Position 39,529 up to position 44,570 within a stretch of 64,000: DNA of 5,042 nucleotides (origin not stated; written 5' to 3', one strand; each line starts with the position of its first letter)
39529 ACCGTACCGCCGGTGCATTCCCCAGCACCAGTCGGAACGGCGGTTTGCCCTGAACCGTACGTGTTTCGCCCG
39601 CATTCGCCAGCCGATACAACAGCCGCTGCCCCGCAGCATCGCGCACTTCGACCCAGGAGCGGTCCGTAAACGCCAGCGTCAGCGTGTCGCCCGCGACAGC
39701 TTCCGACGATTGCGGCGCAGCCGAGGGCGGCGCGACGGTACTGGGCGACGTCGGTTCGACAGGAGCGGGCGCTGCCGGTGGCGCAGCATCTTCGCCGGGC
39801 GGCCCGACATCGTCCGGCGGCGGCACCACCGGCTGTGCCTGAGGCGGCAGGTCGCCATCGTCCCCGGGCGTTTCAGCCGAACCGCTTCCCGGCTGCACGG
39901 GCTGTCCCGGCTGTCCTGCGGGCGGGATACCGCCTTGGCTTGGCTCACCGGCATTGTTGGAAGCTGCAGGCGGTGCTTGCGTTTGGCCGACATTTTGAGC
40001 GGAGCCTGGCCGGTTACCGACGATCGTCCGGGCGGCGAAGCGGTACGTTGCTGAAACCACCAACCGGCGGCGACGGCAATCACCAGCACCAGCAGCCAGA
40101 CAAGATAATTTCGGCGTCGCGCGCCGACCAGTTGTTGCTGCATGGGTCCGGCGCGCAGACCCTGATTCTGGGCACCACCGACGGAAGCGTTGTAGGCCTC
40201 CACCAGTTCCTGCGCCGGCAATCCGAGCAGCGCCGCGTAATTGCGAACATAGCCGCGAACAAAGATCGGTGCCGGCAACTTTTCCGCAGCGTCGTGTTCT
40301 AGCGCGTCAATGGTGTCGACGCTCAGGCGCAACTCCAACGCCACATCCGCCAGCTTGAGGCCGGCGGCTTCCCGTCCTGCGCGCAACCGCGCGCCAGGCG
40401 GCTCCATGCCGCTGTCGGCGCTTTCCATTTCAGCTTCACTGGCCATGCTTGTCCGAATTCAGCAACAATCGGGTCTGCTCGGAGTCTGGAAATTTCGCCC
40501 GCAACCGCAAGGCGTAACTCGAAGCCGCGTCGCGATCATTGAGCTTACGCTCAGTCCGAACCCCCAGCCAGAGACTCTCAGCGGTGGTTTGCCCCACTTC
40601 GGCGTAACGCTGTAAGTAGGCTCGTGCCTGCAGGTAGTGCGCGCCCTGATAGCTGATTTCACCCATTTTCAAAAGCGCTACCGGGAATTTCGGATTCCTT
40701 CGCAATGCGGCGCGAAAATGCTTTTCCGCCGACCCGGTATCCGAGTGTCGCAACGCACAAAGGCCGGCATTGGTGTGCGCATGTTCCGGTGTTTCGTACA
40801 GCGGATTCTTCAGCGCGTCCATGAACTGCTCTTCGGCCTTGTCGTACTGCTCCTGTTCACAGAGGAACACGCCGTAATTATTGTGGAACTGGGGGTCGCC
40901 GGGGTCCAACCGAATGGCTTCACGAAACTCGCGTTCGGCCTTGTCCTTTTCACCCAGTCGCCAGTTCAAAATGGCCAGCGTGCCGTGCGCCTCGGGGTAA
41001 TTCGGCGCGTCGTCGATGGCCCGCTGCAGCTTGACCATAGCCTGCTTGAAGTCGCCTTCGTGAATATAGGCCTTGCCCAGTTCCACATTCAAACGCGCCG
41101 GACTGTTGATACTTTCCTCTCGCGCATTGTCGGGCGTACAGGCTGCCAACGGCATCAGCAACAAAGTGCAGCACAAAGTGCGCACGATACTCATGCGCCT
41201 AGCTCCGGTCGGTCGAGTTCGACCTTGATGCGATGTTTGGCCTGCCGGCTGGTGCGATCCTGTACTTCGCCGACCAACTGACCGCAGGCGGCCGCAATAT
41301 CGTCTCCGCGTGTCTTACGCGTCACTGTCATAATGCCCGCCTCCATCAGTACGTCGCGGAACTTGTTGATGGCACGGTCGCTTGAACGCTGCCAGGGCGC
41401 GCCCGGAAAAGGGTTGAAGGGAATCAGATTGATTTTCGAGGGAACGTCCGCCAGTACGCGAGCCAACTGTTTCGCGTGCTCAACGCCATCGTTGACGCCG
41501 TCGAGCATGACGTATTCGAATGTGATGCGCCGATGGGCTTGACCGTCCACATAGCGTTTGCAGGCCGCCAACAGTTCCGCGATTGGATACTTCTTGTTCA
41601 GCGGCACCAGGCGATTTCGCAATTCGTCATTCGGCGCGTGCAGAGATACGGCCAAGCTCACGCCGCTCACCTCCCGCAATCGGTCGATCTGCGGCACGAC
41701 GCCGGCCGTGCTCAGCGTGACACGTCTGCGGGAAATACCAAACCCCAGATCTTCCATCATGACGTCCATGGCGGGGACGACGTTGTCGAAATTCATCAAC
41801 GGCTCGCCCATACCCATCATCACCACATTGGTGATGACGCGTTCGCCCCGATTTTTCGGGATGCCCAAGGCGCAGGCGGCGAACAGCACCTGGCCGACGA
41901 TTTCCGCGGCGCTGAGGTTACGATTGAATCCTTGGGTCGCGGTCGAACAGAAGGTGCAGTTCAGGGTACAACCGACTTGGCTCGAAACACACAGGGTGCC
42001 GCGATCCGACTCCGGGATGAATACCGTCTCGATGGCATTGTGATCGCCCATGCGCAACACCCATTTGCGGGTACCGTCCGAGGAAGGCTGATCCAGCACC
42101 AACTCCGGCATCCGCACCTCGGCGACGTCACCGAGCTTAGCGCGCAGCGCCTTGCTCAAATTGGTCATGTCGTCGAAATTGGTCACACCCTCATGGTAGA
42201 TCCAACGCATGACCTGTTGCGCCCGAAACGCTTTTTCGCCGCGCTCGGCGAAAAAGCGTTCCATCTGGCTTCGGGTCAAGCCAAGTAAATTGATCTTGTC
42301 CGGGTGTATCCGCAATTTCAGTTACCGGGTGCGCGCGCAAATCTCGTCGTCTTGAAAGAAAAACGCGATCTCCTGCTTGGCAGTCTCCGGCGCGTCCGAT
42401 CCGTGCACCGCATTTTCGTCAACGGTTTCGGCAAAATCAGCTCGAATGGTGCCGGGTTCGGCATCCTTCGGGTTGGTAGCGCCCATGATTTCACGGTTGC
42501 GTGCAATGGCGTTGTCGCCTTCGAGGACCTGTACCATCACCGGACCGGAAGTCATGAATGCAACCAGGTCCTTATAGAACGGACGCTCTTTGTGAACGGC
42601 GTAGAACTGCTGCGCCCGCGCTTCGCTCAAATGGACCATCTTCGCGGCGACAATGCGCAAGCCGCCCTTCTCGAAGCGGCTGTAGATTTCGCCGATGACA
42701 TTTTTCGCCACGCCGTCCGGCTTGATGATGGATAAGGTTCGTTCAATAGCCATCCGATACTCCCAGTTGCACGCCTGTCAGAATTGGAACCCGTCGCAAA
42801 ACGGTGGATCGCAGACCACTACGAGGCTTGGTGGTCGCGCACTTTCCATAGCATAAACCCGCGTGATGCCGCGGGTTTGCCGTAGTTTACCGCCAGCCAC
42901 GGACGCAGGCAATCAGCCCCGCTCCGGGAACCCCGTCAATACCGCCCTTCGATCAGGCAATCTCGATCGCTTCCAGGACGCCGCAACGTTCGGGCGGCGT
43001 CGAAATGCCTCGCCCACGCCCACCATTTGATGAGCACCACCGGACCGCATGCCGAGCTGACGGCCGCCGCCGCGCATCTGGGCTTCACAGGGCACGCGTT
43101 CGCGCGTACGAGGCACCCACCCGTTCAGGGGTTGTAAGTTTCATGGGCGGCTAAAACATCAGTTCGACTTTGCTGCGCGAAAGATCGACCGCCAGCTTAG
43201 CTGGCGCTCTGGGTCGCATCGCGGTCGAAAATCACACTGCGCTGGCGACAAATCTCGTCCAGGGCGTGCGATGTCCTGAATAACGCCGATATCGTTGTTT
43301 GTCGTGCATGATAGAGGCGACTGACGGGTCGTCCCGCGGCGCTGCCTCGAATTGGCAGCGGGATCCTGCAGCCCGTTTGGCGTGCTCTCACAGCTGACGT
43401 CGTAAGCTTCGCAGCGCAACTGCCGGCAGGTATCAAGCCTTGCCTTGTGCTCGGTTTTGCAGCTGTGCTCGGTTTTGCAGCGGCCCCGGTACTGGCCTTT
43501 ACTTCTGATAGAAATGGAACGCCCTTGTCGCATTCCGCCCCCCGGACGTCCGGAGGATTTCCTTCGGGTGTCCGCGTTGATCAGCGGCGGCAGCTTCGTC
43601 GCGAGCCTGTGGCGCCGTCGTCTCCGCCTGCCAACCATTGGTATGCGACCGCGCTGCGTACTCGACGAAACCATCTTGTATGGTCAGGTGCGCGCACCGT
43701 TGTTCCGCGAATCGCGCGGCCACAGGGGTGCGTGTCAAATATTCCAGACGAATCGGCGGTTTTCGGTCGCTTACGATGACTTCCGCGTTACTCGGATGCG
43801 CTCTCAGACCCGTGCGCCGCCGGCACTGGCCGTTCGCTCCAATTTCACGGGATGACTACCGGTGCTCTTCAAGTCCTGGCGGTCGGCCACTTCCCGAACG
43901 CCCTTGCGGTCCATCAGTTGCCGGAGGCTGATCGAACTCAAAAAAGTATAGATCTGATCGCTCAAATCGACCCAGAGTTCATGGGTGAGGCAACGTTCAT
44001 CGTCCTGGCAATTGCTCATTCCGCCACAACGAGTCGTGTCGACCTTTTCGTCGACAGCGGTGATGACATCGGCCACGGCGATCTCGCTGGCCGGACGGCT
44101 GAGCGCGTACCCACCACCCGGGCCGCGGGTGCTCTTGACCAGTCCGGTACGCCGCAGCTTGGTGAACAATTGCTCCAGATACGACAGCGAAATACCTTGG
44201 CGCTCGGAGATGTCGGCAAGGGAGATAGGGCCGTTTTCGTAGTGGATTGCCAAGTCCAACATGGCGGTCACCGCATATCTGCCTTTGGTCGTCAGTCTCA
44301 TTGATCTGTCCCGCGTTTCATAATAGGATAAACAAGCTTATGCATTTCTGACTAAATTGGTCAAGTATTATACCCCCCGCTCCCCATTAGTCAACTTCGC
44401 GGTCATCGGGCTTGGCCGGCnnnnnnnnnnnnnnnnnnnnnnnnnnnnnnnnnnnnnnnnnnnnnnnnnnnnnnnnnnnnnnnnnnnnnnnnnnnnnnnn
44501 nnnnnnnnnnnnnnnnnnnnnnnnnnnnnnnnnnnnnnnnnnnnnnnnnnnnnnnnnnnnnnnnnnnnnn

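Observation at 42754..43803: Loss of the ISC Fe-S cluster operon: only iscR and a scarred iscS fragment remain, fused to ndk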

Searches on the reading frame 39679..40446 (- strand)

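Call 44: search_protein_families(library=pfam, max_evalue=0.00001, proteins=[window:39679-40446:-])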
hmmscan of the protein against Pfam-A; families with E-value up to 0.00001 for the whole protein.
window:39679-40446:- (255 aa): 2 families
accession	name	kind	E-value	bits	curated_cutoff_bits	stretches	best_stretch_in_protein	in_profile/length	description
PF13413.12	HTH_25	-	6.8e-21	74.3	24.6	1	20-81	1-62/62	Helix-turn-helix domain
PF12844.13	HTH_19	-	7.3e-06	26.2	30.2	0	18-86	1-63/64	Helix-turn-helix domain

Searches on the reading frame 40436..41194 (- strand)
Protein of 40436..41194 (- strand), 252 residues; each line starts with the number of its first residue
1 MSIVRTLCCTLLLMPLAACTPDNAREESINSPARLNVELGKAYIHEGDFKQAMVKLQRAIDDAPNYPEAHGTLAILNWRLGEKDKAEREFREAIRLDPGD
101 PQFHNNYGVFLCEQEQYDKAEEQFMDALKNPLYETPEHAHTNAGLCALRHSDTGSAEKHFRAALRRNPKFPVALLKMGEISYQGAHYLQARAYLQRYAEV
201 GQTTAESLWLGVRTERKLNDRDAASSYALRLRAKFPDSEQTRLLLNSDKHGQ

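Call 45: search_protein_families(library=pfam, max_evalue=0.00001, proteins=[window:40436-41194:-])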
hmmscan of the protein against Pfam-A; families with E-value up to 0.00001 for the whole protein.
window:40436-41194:- (252 aa): 11 families
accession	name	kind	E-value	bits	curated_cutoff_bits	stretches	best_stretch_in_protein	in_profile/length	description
PF07719.23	TPR_2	-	9.7e-21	72.6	27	0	67-100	1-34/34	Tetratricopeptide repeat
PF14559.12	TPR_19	-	3.1e-20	72.7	25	1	44-104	2-62/68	Tetratricopeptide repeat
PF13428.12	TPR_14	-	1.8e-19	68.7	23.5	0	67-108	1-42/44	Tetratricopeptide repeat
PF13432.12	TPR_16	-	5.3e-18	65.6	32.7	2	73-128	3-57/65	Tetratricopeptide repeat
PF13431.12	TPR_17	-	1.1e-14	53.8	24.4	1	90-122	2-34/34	Tetratricopeptide repeat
PF13414.12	TPR_11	-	3.4e-14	52.7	26.8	1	40-81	1-42/42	TPR repeat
PF13181.12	TPR_8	-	1.5e-13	50.2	25.7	0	68-99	2-33/34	Tetratricopeptide repeat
PF00515.34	TPR_1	-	4.1e-13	49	27.8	0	67-99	1-33/34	Tetratricopeptide repeat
PF13174.12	TPR_6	-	1.8e-11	44.3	26.3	0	39-65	6-32/33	Tetratricopeptide repeat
PF13424.12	TPR_12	-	1.4e-09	38.4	30.1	0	33-97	3-75/77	Tetratricopeptide repeat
PF24575.1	TPR_Slam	-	4.8e-07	30.6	35.2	0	74-124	54-104/104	Surface lipoprotein assembly modifier, N-terminal TPR repeats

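Call 49: find_encoding_contigs(protein=window:40436-41194:-, flank=4000, max_places=5)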
Protein window:40436-41194:- (252 aa): no gene with exactly this product is on record in the collection.

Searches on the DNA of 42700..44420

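Call 26: search_rna_families(source=window, start=42700, end=44420, threshold=evalue, max_evalue=1)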
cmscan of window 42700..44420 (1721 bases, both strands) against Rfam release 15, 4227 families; matches with E-value up to 1: 0.
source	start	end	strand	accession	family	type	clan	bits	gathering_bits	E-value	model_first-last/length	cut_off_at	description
